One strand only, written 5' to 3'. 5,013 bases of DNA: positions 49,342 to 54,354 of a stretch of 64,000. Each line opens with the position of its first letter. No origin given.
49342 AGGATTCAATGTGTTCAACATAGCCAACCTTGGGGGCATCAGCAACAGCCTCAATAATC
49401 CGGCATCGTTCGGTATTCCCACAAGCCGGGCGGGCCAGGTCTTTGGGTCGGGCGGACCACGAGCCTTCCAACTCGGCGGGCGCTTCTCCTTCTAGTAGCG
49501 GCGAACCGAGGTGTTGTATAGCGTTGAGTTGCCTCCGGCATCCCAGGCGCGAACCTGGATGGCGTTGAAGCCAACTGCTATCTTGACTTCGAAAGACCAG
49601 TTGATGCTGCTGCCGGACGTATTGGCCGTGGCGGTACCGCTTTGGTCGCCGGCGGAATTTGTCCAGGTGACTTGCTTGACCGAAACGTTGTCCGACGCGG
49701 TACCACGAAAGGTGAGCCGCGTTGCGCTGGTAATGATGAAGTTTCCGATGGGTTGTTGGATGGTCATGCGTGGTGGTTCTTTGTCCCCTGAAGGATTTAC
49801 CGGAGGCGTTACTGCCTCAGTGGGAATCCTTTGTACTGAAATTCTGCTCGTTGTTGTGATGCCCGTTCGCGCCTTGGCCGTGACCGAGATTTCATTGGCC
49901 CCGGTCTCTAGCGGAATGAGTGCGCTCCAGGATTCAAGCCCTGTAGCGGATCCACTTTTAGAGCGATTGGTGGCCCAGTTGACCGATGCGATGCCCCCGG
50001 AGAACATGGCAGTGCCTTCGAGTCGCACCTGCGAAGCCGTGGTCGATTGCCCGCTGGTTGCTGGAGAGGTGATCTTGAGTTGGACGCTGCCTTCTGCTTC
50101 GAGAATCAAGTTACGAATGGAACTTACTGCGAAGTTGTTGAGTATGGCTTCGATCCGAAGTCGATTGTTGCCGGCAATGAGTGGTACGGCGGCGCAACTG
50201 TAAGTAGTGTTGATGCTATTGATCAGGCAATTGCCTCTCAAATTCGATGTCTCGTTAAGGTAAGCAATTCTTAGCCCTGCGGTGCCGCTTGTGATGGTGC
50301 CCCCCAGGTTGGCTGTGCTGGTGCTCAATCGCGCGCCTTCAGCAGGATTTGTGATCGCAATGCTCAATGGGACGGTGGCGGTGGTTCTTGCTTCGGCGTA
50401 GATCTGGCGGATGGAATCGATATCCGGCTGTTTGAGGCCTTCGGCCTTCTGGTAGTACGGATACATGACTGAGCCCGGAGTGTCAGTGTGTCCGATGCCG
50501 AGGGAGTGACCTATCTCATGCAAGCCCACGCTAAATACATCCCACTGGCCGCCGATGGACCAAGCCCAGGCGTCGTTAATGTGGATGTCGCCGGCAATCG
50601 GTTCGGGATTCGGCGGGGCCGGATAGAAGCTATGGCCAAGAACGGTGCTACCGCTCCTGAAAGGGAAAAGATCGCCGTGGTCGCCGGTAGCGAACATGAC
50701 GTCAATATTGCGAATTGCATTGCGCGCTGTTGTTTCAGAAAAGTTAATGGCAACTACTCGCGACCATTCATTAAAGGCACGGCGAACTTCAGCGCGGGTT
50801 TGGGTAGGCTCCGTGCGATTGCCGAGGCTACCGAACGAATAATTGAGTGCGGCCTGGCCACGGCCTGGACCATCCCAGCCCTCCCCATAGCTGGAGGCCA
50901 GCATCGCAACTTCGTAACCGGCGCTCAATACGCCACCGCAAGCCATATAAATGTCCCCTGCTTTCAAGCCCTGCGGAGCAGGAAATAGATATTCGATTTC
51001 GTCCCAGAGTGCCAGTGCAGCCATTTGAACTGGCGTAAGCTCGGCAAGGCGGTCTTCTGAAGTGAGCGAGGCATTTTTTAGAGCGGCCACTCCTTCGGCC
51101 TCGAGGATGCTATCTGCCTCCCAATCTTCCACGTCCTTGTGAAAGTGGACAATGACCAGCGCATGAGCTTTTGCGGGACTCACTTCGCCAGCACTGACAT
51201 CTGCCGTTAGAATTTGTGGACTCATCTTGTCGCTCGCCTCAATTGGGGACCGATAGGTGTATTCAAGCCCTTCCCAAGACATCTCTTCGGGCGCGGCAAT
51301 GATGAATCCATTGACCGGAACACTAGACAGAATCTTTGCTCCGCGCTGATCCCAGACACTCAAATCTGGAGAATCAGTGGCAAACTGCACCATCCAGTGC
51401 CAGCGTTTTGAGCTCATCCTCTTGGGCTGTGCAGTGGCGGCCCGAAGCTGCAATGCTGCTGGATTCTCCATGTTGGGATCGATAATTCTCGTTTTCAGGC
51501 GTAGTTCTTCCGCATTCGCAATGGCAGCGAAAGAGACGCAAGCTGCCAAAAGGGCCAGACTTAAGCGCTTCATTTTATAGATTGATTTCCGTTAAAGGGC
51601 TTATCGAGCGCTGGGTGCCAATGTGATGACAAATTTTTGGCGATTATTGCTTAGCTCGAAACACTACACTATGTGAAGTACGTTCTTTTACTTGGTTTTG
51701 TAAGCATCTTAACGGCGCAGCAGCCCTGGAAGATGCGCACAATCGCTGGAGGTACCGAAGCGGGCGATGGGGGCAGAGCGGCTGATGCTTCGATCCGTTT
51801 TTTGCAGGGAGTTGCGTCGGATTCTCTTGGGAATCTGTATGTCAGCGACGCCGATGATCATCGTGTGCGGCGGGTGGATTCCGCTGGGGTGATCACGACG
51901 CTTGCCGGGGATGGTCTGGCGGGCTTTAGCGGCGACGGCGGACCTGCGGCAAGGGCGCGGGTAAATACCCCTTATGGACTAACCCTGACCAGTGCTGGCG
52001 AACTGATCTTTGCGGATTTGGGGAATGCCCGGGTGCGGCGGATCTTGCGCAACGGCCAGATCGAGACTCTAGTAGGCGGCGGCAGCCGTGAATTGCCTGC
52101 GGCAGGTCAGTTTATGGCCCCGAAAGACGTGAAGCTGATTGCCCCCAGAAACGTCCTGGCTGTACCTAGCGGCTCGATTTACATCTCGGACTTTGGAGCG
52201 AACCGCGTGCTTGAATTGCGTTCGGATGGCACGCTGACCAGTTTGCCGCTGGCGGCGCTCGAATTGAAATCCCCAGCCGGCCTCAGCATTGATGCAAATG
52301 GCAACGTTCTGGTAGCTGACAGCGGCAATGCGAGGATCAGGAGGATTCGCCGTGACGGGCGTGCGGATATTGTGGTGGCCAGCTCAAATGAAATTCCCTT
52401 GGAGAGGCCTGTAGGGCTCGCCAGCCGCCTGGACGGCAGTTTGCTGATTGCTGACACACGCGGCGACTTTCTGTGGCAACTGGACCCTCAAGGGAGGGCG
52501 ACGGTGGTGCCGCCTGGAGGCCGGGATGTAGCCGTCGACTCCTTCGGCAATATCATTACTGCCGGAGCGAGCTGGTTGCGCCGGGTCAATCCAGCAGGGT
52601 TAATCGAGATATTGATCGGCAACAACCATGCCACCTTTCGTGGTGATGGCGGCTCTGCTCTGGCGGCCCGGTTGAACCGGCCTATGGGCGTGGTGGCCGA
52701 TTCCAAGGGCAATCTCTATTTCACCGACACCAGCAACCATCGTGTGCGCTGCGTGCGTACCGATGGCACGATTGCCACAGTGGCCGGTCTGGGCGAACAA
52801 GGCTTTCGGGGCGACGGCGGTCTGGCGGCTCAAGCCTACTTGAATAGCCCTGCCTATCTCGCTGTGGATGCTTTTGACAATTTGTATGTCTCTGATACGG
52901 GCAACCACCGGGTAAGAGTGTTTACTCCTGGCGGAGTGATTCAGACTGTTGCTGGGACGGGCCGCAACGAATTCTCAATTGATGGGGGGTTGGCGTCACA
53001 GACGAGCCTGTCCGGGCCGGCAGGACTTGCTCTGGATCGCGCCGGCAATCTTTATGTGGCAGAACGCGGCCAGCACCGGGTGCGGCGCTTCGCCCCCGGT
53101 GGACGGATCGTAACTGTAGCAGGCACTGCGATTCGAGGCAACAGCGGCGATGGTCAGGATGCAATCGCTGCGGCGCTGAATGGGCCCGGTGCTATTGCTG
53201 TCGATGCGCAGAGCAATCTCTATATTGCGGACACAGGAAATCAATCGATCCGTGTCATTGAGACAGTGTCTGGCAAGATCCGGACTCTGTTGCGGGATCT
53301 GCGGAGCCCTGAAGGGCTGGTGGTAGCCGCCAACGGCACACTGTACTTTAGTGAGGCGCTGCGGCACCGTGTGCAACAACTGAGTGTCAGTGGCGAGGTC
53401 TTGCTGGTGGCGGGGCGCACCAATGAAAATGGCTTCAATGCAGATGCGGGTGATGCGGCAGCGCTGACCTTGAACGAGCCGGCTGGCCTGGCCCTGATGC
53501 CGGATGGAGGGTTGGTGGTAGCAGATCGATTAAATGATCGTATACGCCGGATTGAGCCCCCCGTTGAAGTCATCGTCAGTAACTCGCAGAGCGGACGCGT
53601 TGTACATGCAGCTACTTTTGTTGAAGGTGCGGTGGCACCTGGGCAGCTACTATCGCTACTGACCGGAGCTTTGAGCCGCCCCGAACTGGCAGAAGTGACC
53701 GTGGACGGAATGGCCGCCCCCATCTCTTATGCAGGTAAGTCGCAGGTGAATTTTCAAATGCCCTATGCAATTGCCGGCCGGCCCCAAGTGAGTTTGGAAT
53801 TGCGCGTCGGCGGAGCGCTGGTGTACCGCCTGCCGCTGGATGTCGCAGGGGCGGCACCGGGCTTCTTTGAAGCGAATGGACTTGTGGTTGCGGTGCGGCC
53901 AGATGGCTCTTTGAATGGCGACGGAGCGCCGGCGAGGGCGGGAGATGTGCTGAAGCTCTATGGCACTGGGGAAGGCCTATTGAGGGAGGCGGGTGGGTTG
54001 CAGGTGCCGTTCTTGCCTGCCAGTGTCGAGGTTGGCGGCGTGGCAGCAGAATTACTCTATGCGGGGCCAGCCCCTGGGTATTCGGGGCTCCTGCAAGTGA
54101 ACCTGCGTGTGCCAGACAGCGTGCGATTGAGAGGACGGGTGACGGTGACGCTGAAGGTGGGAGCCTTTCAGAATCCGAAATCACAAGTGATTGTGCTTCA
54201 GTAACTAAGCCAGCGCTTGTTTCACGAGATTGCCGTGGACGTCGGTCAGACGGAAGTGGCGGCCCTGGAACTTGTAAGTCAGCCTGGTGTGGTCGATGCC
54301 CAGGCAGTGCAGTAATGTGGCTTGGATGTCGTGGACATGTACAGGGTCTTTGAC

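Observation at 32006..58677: Super-cluster of four pairs, each a giant double-CxxCH protein plus a twin-arginine partner, from families with no assigned function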

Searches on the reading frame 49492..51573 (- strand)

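Call 6: search_protein_families(library=pfam, proteins=[window:49492-51573:-], max_evalue=0.001)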
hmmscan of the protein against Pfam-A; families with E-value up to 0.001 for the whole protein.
window:49492-51573:- (693 aa): 4 families
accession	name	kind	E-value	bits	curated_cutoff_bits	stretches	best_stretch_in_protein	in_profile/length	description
PF00413.30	Peptidase_M10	-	1.5e-33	116.3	24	1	242-393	6-159/159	Matrixin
PF09136.16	Glucodextran_B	-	2.8e-10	40.4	27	1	498-581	2-80/83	Glucodextranase, domain B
PF17957.7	Big_7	-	5.7e-09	36.9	24.1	1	601-662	1-59/70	Bacterial Ig domain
PF12044.14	Metallopep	-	0.00079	18.5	27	0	344-375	308-341/427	Putative peptidase family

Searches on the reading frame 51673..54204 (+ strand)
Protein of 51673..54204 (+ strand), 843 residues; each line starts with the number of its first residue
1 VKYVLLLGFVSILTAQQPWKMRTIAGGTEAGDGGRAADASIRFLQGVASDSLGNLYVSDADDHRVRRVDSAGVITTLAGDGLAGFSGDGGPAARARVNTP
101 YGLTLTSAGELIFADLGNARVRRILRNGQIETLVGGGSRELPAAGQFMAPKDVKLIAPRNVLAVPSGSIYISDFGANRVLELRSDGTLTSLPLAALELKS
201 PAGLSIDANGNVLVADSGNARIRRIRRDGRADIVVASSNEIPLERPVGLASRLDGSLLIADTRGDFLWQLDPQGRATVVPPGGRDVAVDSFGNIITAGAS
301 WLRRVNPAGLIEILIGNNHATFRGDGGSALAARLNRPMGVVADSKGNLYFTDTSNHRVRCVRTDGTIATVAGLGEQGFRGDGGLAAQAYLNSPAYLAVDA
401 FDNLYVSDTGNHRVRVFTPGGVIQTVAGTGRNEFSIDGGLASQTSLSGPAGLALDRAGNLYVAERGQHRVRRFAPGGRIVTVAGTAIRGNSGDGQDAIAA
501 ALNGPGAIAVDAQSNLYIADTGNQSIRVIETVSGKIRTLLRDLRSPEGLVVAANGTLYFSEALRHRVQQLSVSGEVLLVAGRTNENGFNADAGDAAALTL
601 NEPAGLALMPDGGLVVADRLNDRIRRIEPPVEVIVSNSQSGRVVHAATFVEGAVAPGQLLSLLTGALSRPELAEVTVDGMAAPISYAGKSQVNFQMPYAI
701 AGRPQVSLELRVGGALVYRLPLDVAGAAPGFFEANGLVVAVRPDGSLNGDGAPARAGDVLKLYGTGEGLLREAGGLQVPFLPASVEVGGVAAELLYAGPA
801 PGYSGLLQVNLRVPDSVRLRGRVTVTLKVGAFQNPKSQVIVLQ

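Call 6: search_protein_families(library=pfam, proteins=[window:51673-54204:+], max_evalue=0.001)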
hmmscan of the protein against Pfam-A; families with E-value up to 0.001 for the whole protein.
window:51673-54204:+ (843 aa): 9 families
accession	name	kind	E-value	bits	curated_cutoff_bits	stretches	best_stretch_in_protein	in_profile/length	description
PF01436.27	NHL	-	1.6e-51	170.3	20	4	199-223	2-26/28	NHL repeat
PF25021.1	TEN_NHL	-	3e-51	174.9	27.1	4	543-627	260-356/357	Teneurin NHL domain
PF24684.1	Vgb_lyase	-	2.4e-19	69.7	50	2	158-368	15-214/290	Virginiamycin B lyase family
PF08450.18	SGL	-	8.2e-17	62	26.3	0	404-481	148-218/246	SMP-30/Gluconolactonase/LRE-like region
PF06739.17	SBBP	-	5.2e-10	39.5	20.5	0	37-57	9-28/38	Beta-propeller repeat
PF13449.12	Phytase-like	-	3.1e-09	37.6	27.6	0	545-613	69-136/284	Esterase-like activity of phytase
PF22701.2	Mala_s_1-like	-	4.4e-05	23.8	27.5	0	448-528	89-155/195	Mal s 1 allergenic protein-like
PF01243.27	PNPOx_N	-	0.00039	21.2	28.1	0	335-369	29-61/120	Pyridoxamine 5'-phosphate oxidase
PF20067.5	SSL_N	-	0.00051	20.3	18.9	0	543-560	20-37/46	Strictosidine synthase-like, N-terminal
